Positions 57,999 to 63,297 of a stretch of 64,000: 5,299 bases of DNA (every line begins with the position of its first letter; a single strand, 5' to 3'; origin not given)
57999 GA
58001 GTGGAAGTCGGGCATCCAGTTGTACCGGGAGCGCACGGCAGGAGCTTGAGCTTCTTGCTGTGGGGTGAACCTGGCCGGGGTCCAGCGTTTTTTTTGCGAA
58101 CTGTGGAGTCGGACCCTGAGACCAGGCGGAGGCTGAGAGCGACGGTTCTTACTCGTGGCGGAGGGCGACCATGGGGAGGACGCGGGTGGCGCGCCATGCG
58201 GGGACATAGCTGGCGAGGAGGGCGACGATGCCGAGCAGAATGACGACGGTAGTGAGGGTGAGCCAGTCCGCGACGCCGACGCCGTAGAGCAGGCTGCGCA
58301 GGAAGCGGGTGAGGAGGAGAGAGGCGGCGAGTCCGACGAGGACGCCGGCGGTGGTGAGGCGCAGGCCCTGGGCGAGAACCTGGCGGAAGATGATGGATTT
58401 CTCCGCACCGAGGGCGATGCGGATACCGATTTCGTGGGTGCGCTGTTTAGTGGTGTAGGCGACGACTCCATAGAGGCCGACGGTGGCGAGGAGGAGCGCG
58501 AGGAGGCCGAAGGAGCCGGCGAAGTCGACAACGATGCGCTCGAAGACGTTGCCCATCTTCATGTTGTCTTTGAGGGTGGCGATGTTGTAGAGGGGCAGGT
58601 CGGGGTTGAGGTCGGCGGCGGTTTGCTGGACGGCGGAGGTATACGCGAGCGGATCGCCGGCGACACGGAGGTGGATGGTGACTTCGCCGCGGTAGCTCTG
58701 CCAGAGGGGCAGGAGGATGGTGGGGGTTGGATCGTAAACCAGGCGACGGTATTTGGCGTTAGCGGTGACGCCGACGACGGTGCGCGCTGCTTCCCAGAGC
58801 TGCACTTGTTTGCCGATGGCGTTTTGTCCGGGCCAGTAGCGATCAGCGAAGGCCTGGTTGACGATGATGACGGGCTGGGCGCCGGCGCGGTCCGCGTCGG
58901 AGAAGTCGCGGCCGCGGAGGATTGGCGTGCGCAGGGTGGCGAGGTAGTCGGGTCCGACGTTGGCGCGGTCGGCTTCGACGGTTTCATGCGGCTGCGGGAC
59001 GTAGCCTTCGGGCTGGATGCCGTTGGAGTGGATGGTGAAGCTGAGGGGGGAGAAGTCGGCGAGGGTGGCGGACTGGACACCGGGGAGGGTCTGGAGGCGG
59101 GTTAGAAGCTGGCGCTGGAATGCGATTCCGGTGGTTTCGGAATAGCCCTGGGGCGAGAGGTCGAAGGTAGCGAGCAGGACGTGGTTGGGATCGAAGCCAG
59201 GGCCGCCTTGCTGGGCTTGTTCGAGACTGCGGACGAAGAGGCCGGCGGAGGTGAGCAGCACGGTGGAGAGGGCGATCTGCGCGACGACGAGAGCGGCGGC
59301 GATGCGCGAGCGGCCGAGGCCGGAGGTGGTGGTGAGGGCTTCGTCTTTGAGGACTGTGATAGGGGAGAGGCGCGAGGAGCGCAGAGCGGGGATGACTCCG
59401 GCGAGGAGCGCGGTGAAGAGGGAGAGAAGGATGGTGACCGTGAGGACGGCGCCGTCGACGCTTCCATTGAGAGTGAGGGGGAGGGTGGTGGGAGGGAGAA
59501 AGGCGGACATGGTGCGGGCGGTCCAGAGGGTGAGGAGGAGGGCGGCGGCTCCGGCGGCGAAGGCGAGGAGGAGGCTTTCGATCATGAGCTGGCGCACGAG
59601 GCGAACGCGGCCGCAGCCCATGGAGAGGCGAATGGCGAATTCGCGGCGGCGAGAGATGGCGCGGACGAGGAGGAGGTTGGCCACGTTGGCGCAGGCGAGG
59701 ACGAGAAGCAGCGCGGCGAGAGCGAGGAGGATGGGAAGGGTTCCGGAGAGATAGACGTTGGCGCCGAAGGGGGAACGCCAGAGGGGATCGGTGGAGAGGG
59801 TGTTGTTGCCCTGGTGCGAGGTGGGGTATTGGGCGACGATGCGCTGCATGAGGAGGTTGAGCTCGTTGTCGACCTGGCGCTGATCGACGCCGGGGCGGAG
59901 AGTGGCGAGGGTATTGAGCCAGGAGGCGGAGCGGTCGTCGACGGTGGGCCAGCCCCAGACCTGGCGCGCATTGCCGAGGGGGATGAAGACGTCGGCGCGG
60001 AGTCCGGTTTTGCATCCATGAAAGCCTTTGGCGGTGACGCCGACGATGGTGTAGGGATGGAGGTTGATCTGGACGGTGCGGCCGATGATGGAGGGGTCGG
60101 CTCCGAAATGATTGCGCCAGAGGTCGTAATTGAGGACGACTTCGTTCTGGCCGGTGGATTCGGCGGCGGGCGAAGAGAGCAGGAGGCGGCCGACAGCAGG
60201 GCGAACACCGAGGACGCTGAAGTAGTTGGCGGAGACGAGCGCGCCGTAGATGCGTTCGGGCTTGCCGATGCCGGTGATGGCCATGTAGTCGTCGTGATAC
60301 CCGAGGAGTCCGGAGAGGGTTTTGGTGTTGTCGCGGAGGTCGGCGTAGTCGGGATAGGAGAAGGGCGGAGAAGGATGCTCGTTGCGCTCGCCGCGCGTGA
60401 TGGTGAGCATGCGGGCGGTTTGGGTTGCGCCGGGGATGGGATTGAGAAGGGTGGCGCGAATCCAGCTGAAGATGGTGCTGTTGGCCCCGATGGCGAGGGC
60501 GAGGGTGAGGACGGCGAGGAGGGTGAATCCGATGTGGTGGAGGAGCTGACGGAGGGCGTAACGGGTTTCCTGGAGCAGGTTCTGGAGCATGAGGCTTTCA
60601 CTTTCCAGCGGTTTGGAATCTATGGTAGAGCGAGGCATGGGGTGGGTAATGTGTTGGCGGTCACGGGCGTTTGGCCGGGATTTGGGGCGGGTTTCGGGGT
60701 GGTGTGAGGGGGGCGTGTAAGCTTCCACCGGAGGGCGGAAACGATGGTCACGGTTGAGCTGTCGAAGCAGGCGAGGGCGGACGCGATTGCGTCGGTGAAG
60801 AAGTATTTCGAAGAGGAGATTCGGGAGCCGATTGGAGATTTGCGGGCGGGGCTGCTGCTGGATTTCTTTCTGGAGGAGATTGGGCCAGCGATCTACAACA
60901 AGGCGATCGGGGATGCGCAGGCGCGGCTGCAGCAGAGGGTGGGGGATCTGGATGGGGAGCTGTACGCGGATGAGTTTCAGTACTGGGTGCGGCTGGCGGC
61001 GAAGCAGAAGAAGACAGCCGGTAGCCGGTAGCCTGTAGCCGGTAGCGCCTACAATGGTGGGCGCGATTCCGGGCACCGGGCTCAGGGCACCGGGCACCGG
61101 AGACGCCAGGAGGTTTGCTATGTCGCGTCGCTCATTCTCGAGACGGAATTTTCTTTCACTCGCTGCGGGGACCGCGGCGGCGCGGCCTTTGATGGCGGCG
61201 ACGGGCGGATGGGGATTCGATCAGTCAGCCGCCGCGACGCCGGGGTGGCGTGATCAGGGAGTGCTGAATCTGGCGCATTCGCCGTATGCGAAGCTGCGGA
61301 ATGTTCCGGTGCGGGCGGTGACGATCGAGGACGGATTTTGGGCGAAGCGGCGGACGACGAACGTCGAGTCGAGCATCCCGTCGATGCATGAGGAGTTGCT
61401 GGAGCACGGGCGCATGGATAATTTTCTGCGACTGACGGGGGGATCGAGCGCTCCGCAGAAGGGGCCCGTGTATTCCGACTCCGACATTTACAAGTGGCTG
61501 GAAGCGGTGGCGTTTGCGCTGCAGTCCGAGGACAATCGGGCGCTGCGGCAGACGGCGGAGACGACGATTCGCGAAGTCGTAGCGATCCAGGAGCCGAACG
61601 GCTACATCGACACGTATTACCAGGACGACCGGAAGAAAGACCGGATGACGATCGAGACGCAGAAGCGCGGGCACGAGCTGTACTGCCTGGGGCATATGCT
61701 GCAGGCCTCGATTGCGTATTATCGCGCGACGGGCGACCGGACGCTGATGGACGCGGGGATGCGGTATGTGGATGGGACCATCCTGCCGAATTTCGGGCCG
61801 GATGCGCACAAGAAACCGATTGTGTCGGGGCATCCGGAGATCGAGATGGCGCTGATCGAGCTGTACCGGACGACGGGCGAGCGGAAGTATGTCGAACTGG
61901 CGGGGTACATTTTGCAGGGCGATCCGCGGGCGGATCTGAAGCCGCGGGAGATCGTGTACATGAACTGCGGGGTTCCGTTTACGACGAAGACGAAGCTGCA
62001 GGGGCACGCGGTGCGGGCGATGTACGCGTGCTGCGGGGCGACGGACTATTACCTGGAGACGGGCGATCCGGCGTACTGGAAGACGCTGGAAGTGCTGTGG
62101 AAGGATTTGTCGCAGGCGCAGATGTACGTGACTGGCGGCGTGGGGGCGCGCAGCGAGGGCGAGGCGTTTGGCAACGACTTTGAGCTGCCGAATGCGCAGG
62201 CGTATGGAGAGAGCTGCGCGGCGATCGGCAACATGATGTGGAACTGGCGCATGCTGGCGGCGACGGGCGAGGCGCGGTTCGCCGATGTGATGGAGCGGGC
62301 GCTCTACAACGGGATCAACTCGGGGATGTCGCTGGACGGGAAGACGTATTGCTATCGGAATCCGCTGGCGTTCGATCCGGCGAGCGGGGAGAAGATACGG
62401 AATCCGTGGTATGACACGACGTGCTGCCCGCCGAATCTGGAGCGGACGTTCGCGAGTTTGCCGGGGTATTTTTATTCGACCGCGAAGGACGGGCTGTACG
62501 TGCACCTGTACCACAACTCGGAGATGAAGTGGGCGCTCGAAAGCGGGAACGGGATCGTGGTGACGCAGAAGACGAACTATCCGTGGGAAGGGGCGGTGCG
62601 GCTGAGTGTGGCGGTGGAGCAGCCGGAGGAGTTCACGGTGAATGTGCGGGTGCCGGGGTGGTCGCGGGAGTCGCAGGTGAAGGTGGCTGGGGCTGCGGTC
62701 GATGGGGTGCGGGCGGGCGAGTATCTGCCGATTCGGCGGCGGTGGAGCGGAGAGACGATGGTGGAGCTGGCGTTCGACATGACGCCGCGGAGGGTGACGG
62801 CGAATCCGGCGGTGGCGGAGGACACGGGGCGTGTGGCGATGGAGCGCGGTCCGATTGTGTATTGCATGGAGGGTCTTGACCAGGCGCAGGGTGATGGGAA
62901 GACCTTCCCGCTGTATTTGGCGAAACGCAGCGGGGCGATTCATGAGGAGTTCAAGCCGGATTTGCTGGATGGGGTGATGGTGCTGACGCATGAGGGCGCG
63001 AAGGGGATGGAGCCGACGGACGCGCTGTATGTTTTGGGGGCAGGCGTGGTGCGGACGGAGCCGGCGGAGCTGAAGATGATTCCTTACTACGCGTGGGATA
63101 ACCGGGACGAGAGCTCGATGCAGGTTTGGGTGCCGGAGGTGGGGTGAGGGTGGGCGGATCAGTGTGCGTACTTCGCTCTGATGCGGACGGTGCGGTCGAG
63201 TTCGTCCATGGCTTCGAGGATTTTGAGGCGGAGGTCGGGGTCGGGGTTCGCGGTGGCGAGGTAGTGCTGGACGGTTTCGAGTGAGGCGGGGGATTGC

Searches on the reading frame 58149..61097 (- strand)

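Call 21: search_protein_families(library=pfam, proteins=[window:58149-61097:-], max_evalue=0.001)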
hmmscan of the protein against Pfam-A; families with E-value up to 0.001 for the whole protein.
window:58149-61097:- (982 aa): 2 families
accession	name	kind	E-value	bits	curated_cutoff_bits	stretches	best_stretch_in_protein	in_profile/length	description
PF12704.14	MacB_PCD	-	1.5e-38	133.6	27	2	192-413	1-204/207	MacB-like periplasmic core domain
PF02687.27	FtsX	-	1.1e-22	80.7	25.5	2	459-579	2-120/120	FtsX-like permease C-terminal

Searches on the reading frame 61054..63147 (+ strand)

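Call 40: search_protein_families(library=pfam, proteins=[window:61054-63147:+], max_evalue=0.0001)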
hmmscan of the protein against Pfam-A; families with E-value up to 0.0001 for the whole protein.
window:61054-63147:+ (697 aa): 3 families
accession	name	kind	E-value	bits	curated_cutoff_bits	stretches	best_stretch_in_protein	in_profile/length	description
PF07944.18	Beta-AFase-like_GH127_cat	-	3.6e-97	326.1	24.9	1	88-470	1-375/376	Beta-L-arabinofuranosidase, GH127 catalytic domain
PF20737.2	Glyco_hydro127C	-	1.3e-23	82.9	23.7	1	578-694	1-71/71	Glycoside hydrolase family 127 C-terminal domain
PF20736.2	Glyco_hydro127M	-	7.1e-23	81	24.2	1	481-576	2-95/95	Beta-L-arabinofuranosidase, GH127 middle domain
